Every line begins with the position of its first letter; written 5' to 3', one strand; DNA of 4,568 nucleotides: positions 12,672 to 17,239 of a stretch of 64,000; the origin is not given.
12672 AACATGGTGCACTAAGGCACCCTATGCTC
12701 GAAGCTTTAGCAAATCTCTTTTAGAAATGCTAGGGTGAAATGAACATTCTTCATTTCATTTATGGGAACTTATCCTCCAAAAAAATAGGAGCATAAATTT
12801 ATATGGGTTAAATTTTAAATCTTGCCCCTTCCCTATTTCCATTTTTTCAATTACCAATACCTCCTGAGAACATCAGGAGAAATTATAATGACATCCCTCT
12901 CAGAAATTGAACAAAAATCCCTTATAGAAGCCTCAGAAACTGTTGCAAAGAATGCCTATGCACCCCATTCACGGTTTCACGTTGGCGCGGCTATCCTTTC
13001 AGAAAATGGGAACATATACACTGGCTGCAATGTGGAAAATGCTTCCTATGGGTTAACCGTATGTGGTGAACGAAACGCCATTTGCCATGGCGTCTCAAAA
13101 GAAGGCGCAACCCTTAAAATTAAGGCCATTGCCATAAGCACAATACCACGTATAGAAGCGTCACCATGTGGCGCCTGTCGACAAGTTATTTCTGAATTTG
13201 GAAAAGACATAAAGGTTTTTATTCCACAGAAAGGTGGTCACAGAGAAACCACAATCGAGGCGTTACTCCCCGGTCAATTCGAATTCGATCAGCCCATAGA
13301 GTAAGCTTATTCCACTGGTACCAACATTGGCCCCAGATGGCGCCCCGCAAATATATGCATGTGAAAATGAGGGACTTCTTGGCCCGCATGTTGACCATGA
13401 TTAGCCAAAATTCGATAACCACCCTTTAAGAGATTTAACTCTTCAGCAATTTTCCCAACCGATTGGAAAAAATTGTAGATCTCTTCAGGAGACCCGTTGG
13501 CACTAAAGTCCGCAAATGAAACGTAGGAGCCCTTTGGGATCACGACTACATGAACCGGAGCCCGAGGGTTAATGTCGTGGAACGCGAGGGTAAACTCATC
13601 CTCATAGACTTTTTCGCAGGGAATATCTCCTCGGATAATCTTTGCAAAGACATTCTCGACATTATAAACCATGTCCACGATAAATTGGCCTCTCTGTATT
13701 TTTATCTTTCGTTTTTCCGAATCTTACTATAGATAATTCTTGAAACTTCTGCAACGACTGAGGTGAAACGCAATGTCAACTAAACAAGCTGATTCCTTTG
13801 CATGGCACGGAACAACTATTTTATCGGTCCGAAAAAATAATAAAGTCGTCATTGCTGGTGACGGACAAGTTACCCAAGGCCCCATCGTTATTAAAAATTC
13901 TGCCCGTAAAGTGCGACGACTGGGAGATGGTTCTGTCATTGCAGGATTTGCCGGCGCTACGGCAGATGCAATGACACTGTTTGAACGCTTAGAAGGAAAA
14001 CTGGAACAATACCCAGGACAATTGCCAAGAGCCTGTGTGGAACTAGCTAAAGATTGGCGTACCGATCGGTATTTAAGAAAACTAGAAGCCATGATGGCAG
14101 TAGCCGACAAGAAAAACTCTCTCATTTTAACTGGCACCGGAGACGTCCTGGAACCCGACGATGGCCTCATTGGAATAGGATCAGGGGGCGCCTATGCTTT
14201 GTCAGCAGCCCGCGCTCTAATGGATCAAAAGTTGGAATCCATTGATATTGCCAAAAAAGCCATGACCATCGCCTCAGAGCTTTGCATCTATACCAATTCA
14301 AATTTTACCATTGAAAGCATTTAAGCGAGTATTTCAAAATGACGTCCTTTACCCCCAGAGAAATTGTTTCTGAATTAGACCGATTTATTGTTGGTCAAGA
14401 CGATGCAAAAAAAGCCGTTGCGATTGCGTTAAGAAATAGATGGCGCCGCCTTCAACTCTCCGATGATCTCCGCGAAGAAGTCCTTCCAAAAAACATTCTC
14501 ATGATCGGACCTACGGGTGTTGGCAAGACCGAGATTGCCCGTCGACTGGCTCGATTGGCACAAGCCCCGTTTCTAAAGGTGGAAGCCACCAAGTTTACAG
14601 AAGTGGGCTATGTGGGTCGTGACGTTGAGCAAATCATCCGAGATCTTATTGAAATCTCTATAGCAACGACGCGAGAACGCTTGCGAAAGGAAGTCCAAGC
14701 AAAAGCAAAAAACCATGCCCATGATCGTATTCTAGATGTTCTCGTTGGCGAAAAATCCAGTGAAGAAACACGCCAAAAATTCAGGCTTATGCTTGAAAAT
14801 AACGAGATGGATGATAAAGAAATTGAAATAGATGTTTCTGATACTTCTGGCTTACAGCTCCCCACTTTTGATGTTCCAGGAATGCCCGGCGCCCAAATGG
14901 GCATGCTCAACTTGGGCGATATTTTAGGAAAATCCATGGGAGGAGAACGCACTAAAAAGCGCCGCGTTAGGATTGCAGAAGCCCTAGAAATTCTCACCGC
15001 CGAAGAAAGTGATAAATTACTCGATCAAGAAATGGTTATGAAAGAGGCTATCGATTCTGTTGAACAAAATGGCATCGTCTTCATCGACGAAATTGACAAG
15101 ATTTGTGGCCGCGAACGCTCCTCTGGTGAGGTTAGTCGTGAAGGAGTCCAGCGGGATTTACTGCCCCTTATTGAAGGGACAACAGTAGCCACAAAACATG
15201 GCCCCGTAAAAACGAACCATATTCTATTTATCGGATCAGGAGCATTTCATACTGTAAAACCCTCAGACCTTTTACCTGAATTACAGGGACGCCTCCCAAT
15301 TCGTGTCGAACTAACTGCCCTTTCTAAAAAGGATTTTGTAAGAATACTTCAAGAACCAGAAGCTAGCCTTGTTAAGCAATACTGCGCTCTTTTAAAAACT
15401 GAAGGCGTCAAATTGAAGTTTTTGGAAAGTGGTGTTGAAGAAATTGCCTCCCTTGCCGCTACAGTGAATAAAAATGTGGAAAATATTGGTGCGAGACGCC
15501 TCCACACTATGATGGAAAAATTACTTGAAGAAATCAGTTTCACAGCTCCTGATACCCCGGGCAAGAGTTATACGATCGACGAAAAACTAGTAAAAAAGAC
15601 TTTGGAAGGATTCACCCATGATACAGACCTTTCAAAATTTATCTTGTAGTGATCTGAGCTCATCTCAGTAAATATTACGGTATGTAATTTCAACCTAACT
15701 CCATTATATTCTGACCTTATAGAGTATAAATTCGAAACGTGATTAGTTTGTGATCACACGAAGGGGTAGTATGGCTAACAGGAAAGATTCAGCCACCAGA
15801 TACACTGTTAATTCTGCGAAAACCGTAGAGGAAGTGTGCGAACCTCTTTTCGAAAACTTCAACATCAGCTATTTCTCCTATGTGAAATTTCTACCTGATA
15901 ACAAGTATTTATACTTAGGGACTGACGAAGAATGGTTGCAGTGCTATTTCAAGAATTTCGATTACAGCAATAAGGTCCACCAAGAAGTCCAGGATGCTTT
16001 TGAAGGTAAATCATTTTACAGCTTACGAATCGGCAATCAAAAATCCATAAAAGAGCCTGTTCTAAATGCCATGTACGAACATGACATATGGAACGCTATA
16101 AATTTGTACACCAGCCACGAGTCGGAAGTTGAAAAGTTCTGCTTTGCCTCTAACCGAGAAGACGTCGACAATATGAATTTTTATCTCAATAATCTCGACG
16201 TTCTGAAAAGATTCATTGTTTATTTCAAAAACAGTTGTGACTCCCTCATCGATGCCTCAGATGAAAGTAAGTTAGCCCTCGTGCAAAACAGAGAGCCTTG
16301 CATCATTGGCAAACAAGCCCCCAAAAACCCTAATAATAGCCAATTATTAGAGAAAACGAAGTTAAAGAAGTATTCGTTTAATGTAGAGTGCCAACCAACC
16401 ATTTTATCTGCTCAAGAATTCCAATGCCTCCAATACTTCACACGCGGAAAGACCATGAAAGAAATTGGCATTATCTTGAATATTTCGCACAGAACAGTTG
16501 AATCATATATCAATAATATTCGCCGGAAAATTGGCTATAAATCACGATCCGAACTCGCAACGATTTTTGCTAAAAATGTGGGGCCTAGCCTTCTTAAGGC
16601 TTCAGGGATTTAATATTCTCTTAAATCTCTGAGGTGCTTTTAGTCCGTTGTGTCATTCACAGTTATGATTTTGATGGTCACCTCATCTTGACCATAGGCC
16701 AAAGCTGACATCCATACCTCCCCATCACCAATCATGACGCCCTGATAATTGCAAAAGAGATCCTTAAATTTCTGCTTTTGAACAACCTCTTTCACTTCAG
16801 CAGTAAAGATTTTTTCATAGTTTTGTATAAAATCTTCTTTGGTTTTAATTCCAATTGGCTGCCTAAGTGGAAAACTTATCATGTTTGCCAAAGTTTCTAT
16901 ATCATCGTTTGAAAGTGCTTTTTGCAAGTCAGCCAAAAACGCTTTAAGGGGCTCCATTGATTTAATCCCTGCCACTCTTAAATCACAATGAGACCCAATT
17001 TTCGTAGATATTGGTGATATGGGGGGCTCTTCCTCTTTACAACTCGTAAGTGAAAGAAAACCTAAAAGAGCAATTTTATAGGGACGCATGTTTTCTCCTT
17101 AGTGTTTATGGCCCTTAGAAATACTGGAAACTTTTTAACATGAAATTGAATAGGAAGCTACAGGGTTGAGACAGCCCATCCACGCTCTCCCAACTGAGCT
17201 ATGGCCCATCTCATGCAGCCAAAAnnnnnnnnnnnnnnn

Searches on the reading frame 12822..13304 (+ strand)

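Call 78: search_protein_families(library=pfam, proteins=[window:12822-13304:+], max_evalue=0.01)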
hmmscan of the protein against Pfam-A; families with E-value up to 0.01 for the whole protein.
window:12822-13304:+ (160 aa): 2 families
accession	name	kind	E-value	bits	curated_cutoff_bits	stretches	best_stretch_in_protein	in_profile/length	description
PF00383.29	dCMP_cyt_deam_1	-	6.2e-20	71.4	25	1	31-128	4-95/102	Cytidine and deoxycytidylate deaminase zinc-binding region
PF08211.18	dCMP_cyt_deam_2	-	8.2e-09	36.2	25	1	28-104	38-114/130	Cytidine and deoxycytidylate deaminase zinc-binding region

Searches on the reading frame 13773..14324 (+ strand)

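Call 12: search_protein_families(library=pfam, proteins=[window:13773-14324:+], max_evalue=0.001)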
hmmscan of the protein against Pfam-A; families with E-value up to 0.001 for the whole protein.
window:13773-14324:+ (183 aa): 1 family
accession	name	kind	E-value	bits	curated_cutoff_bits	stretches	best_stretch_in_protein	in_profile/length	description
PF00227.31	Proteasome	-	3.1e-24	86.1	22.4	1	12-181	3-187/189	Proteasome subunit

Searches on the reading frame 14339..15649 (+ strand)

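Call 12: search_protein_families(library=pfam, proteins=[window:14339-15649:+], max_evalue=0.001)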
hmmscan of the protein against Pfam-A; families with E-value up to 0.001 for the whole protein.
window:14339-15649:+ (436 aa): 10 families
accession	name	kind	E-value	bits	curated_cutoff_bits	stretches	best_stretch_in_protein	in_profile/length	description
PF07724.20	AAA_2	-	2.9e-32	112.4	27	2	197-322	28-166/166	AAA domain (Cdc48 subfamily)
PF00004.35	AAA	-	2e-17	64.3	21.2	2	229-325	41-129/131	ATPase family associated with various cellular activities (AAA)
PF07728.20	AAA_5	-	2.1e-07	31.5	22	1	52-88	1-38/139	AAA domain (dynein-related subfamily)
PF13401.12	AAA_22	-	1.4e-06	29.1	27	1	52-128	7-84/130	AAA domain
PF00493.29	MCM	-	1.2e-05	25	23.3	0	8-77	17-84/224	MCM P-loop domain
PF05496.18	RuvB_N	-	1.3e-05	25.4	27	0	18-144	10-125/159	Holliday junction DNA helicase RuvB P-loop domain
PF13191.12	AAA_16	-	0.00026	22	32.6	1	50-135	24-124/167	AAA ATPase domain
PF01078.27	Mg_chelatase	-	0.00034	20.5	20.3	0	52-75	24-47/207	Magnesium chelatase, subunit ChlI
PF13238.12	AAA_18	-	0.00066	20.6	29.4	0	53-146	1-91/128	AAA domain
PF13521.12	AAA_28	-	0.00067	20.3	27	0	53-124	2-74/164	AAA domain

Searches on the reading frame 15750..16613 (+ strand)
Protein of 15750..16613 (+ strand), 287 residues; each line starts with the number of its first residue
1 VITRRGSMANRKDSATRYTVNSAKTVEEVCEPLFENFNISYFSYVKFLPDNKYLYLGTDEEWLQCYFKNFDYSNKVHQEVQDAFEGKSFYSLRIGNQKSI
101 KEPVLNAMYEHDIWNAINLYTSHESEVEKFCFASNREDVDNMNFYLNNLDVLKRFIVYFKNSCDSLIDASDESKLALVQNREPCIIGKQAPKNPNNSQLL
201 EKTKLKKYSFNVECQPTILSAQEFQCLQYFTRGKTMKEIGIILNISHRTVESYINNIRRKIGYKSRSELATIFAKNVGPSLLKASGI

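Call 13: search_protein_families(library=pfam, proteins=[window:15750-16613:+], max_evalue=0.001)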
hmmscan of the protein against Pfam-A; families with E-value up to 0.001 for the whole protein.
window:15750-16613:+ (287 aa): 1 family
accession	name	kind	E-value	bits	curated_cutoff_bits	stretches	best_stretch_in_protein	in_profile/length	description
PF00196.25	GerE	-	2.9e-16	59.2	23.5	1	218-272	2-56/57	Bacterial regulatory proteins, luxR family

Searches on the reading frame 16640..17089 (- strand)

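Call 3: search_protein_families(library=pfam, proteins=[window:16640-17089:-], max_evalue=0.1)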
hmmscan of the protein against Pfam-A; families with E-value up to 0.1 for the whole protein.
window:16640-17089:- (149 aa): 0 families

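Call 67: search_protein_families(library=padloc, proteins=[window:16640-17089:-], max_evalue=0.1)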
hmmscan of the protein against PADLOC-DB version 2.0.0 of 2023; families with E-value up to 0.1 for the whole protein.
window:16640-17089:- (149 aa): 0 families

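Call 68: search_protein_families(library=phrogs, proteins=[window:16640-17089:-], max_evalue=0.1)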
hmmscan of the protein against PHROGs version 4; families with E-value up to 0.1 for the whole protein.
window:16640-17089:- (149 aa): 1 family
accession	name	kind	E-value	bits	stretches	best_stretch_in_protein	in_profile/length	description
phrog_33021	-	unknown function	0.015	15.9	1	54-127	57-126/224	-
